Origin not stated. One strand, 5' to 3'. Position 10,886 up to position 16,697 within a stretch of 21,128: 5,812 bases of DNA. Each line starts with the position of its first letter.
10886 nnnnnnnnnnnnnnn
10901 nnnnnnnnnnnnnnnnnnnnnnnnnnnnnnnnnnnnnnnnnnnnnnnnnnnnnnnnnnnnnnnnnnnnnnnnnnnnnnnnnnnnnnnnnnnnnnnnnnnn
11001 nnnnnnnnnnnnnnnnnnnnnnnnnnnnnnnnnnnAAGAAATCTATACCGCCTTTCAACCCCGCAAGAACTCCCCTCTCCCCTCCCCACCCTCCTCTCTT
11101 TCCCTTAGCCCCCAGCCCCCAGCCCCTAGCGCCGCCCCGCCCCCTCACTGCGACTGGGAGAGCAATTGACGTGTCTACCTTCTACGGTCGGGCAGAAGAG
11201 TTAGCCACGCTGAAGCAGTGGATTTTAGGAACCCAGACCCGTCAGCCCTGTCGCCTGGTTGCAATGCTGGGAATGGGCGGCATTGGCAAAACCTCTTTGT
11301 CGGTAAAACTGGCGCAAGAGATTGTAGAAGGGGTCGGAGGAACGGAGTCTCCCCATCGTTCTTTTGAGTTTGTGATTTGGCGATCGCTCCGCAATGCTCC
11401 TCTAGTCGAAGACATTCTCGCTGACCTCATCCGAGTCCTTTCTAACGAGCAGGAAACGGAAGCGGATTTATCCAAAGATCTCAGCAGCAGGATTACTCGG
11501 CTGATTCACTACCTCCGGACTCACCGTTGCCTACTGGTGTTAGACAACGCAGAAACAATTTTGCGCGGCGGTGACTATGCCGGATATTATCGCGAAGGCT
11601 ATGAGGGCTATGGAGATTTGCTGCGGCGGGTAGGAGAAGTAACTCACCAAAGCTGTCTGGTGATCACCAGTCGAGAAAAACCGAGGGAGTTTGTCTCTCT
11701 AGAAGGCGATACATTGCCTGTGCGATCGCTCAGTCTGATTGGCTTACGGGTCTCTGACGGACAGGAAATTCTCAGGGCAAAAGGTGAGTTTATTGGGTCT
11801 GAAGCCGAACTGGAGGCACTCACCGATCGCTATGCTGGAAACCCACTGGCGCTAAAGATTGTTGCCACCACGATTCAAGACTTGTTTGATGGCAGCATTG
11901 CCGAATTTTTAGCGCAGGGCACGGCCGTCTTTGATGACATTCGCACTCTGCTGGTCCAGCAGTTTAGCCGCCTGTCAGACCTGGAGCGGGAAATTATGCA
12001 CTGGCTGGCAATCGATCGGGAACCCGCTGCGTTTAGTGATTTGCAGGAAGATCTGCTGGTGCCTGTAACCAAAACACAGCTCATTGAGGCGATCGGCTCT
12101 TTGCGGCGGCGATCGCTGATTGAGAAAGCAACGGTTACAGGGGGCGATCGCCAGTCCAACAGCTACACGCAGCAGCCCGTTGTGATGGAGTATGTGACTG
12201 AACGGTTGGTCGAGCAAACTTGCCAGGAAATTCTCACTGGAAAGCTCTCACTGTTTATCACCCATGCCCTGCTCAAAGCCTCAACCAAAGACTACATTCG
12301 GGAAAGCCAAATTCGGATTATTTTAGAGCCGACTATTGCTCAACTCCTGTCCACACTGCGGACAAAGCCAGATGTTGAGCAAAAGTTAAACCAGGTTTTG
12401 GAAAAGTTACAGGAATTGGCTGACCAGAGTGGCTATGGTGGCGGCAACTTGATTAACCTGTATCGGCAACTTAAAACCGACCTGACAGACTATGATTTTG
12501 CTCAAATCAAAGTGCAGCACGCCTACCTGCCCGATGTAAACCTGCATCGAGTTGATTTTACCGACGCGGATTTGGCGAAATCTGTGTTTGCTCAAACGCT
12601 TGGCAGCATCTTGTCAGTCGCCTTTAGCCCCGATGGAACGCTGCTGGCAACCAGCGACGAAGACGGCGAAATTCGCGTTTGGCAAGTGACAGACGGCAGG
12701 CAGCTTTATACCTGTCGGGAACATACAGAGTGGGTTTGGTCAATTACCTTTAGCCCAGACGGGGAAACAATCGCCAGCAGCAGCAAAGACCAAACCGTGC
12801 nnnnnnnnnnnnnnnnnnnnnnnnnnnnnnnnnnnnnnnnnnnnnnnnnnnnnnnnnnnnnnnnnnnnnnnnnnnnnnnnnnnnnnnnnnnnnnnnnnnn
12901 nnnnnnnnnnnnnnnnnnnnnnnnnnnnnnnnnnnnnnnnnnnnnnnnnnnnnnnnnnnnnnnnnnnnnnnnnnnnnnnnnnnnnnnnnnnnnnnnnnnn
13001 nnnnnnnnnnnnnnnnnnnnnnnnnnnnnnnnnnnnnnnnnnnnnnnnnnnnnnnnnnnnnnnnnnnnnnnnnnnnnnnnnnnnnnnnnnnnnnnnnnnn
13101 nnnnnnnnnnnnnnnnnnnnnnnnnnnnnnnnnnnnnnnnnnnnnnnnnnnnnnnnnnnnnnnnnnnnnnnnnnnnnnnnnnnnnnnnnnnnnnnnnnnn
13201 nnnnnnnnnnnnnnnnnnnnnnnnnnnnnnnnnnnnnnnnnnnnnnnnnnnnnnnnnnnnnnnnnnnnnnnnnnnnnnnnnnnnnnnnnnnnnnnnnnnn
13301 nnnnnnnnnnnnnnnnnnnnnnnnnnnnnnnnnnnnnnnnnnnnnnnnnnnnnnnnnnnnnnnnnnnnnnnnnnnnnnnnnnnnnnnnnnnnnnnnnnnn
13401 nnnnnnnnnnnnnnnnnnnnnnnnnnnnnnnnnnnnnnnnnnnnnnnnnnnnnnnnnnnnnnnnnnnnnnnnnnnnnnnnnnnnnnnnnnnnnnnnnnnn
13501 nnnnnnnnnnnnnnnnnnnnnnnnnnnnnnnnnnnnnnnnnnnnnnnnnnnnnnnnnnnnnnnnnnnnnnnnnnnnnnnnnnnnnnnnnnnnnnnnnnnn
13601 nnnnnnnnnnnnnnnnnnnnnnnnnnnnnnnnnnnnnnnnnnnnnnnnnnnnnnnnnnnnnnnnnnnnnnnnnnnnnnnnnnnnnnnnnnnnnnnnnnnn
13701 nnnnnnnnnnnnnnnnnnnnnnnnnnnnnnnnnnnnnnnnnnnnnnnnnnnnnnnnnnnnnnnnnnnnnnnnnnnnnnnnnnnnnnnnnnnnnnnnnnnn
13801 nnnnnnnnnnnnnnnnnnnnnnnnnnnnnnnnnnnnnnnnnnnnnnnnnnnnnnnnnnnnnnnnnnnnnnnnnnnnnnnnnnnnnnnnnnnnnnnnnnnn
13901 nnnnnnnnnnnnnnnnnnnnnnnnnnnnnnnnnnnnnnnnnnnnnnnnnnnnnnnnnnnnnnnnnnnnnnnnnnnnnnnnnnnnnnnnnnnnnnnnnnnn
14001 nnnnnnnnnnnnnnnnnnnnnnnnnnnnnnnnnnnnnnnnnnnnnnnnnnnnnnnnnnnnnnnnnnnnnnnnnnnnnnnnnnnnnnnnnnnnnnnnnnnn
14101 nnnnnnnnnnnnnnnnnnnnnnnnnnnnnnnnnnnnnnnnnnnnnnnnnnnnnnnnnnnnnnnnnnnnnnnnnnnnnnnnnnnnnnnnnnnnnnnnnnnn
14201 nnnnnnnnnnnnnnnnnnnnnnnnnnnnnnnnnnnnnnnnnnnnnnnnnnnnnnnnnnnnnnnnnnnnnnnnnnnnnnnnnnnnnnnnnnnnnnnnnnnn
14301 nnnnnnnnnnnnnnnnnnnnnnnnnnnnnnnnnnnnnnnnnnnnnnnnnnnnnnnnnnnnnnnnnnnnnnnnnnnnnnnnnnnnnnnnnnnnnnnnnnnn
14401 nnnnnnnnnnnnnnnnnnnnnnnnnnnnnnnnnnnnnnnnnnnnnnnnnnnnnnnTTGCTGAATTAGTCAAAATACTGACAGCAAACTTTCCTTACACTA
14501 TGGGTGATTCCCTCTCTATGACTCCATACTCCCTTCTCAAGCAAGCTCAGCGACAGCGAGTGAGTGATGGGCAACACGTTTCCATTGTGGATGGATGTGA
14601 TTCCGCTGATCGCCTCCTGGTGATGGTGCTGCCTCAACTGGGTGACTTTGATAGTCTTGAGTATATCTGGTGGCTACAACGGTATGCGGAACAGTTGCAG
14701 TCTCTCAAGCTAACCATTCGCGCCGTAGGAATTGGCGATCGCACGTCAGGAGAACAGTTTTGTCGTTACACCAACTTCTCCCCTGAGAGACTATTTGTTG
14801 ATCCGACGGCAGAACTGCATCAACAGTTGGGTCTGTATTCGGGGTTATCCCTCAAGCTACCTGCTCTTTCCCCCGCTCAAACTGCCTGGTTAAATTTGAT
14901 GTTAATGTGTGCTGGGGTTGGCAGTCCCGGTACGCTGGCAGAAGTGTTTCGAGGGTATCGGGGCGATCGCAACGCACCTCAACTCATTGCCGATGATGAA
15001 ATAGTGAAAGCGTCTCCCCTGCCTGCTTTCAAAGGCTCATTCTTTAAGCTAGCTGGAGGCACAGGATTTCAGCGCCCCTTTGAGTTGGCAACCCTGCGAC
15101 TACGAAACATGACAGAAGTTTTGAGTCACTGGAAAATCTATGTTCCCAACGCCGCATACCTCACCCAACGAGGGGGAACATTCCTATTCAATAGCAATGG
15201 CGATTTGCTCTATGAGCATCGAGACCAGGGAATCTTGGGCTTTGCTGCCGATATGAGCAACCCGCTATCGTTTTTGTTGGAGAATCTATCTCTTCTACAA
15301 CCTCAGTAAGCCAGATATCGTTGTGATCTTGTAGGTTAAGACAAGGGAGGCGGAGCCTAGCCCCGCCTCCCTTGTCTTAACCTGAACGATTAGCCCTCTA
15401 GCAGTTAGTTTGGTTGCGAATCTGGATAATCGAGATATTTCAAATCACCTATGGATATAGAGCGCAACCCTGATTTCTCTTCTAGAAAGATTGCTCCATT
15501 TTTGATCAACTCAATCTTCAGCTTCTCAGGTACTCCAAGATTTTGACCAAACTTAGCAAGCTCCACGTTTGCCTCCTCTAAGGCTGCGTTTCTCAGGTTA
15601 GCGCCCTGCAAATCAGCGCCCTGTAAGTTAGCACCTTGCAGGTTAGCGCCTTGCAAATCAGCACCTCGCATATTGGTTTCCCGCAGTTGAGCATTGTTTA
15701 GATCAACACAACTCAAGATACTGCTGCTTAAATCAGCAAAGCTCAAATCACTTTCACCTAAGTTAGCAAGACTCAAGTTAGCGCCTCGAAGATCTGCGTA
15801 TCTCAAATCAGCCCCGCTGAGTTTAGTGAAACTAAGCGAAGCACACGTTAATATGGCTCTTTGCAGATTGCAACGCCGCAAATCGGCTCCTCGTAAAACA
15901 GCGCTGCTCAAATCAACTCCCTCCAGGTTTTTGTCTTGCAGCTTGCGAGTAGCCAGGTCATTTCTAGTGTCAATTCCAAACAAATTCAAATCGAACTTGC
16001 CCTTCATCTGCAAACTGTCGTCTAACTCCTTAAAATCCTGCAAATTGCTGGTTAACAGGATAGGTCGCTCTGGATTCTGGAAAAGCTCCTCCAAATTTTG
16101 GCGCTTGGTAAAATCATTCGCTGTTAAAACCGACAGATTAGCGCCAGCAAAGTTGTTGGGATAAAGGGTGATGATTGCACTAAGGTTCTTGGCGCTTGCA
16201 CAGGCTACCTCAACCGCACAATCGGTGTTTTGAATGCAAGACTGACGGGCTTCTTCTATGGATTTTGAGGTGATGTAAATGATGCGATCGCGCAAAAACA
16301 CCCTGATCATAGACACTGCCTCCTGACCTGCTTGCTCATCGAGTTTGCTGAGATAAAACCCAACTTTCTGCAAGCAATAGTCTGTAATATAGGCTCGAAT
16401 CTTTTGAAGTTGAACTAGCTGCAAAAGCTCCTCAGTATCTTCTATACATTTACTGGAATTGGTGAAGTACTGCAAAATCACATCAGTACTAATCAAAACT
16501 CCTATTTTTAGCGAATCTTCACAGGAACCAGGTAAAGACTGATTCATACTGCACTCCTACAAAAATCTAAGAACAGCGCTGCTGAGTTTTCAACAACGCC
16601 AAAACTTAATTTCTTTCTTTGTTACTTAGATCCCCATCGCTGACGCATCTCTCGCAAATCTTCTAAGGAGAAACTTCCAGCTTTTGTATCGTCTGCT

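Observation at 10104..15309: Candidate NLR-like conflict island: Uma2 nuclease, HTH-STAND-14xWD40 and a Cys-less thioredoxin-fold protein, bounded by repeat debris and a giant hairpin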

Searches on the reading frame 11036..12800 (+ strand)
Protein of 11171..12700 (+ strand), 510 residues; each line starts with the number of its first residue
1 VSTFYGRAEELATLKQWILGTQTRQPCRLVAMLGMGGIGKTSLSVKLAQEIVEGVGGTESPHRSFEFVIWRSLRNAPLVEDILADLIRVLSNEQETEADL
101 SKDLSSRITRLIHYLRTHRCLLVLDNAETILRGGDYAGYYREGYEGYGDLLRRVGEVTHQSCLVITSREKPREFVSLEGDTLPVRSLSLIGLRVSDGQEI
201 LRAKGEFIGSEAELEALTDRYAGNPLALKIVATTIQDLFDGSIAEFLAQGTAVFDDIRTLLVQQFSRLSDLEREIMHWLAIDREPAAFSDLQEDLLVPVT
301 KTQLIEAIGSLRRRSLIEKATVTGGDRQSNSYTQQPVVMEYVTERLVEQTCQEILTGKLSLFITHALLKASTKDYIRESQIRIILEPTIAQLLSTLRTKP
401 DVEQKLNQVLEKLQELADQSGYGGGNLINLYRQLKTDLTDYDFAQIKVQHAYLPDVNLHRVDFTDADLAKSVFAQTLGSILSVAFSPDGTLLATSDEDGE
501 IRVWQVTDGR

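Call 17: search_protein_families(library=pfam, proteins=[window:11036-12800:+], max_evalue=0.01)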
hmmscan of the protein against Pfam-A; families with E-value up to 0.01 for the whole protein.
window:11036-12800:+ (588 aa): 37 families (the best 25 are shown)
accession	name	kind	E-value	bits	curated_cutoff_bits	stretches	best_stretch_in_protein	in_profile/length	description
PF00400.38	WD40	-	8.8e-18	64.4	27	2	554-588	1-35/39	WD domain, G-beta repeat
PF25174.1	Beta-prop_THOC3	-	6.5e-14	52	305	1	522-588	171-237/272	THOC3 beta-propeller domain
PF25173.1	Beta-prop_WDR3_1st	-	8.1e-13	48.9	154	1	522-588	71-137/184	WDR3 first beta-propeller domain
PF24814.1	WD40_Prp19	-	8.7e-12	45.1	320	1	517-588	129-201/281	Prp19 WD40 domain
PF24817.1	WD40_WDHD1_1st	-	3.5e-11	43.3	109.9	1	519-588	83-152/291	WDHD1 first WD40 domain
PF00931.28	NB-ARC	-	8.8e-11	42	23.5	1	58-170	7-107/248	NB-ARC domain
PF13191.12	AAA_16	-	4.3e-10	40.8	32.6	1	48-173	1-142/167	AAA ATPase domain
PF23414.1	Beta-prop_EML_2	-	1.6e-09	38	90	1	523-588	40-105/266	Echinoderm microtubule-associated protein second beta-propeller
PF25172.1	Beta-prop_WDR3_2nd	-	2.4e-08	34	140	1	501-588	199-283/293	WDR3 second beta-propeller domain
PF25175.1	Beta-prop_WDR5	-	1.9e-07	31.1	250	1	510-588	41-118/296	WDR5 beta-propeller domain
PF05729.18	NACHT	-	2.3e-07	31.2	26.7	1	73-247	1-161/167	NACHT domain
PF24807.1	WD40_CDC20-Fz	-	3.2e-07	30.4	200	1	523-587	52-114/292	CDC20/Fizzy WD40 domain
PF25168.1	Beta-prop_WDR36-Utp21_2nd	-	3.3e-07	30.3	84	1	506-586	225-303/335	WDR36/Utp21 second beta-propeller domain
PF24796.1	WDR55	-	1.6e-06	27.8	200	1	524-587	9-76/296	WDR55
PF25391.1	WD40_Gbeta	-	3.6e-06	26.7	150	1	514-587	176-249/340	G protein beta WD-40 repeat protein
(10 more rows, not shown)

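Call 21: search_protein_families(library=ncbifam, proteins=[window:11171-12700:+], max_evalue=0.01)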
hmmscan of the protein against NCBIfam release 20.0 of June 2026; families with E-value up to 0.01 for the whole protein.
window:11171-12700:+ (510 aa): 1 family
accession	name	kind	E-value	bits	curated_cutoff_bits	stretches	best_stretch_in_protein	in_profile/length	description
NF040586.1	FxSxx_TPR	equivalog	3.4e-07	29.1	300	1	2-130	6-116/830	FxSxx-COOH system tetratricopeptide repeat protein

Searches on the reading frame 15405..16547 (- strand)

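Call 8: search_protein_families(library=pfam, proteins=[window:15405-16547:-], max_evalue=0.01)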
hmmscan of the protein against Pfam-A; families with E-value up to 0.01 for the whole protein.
window:15405-16547:- (380 aa): 5 families
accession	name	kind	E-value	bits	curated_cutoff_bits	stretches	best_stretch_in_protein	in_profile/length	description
PF00805.28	Pentapeptide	-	1.4e-47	159.2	20.2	6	266-305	1-40/40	Pentapeptide repeats (8 copies)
PF13599.13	Pentapeptide_4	-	1.1e-11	45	38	2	262-327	12-77/78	Pentapeptide repeat region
PF13576.12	Pentapeptide_3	-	8.5e-09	35.9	27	1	289-322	2-37/48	Pentapeptide repeats (9 copies)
PF13470.12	PIN_3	-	5.1e-05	24.5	27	1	17-127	2-111/115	PIN domain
PF25296.1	Decapeptide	-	0.0019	18.4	45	0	222-286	6-70/74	Decapeptide repeat region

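Call 9: search_protein_families(library=padloc, proteins=[window:15405-16547:-], max_evalue=0.01)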
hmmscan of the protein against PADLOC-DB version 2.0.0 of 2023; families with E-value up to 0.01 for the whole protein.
window:15405-16547:- (380 aa): 0 families

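Call 21: search_protein_families(library=ncbifam, proteins=[window:15405-16547:-], max_evalue=0.01)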
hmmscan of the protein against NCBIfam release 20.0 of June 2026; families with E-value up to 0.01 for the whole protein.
window:15405-16547:- (380 aa): 16 families
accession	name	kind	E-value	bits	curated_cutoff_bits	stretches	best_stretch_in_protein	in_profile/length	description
NF052603.1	penta_Alr5209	equivalog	3.8e-26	91.4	125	3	272-336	29-98/113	Alr5209 family pentapeptide repeat protein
NF047416.1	penta_HetL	equivalog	3.7e-22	78.8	260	2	239-329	26-116/218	heterocyst differentiation pentapeptide repeat protein HetL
NF011744.0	PRK15197.1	equivalog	7.2e-17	61.5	274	2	262-333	155-226/291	SPI-2 type III secretion system effector PipB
NF011743.0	PRK15196.1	equivalog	1.3e-13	50.5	354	1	227-332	153-258/350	type III secretion system effector PipB2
NF000349.1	mfpA_AE000516.2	equivalog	3.1e-12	46.7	360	2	258-320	89-151/183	pentapeptide repeat protein MfpA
NF033086.2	penta_rpt_Qnr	equivalog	5.7e-09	36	240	1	197-322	67-192/211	Qnr family pentapeptide repeat protein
NF000056.3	penta_rpt_QnrS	exception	8.4e-09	35.4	460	1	205-325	46-166/218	QnrS family quinolone resistance pentapeptide repeat protein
NF012151.0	penta_rpt_QnrAS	exception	1.1e-08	35.4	490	1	208-326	54-167/218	QnrAS family quinolone resistance pentapeptide repeat protein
NF000421.1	penta_rpt_QnrVC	exception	6.8e-08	32.7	460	1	204-326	50-167/218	QnrVC family quinolone resistance pentapeptide repeat protein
NF038182.1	penta_rpt_SmQnr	exception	8.4e-08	32.3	460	2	213-299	112-198/215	SmQnr family pentapeptide repeat protein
NF012152.0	penta_rpt_QnrC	exception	1.2e-07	32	500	1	204-322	44-163/221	QnrC family quinolone resistance pentapeptide repeat protein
NF000071.4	penta_rpt_QnrA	exception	1.8e-07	31.2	450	1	206-324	82-195/218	QnrA family quinolone resistance pentapeptide repeat protein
NF033375.2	penta_rpt_QnrE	exception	2.9e-07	30.7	480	2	192-285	105-198/214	QnrE family quinolone resistance pentapeptide repeat protein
NF000420.1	penta_rpt_QnrB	exception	3e-07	30.6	460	2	192-287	105-200/214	QnrB family quinolone resistance pentapeptide repeat protein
NF011904.1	PRK15377.1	subfamily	1.6e-06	26.8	500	1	196-312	19-134/606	type III secretion system effector HECT-type E3 ubiquitin transferase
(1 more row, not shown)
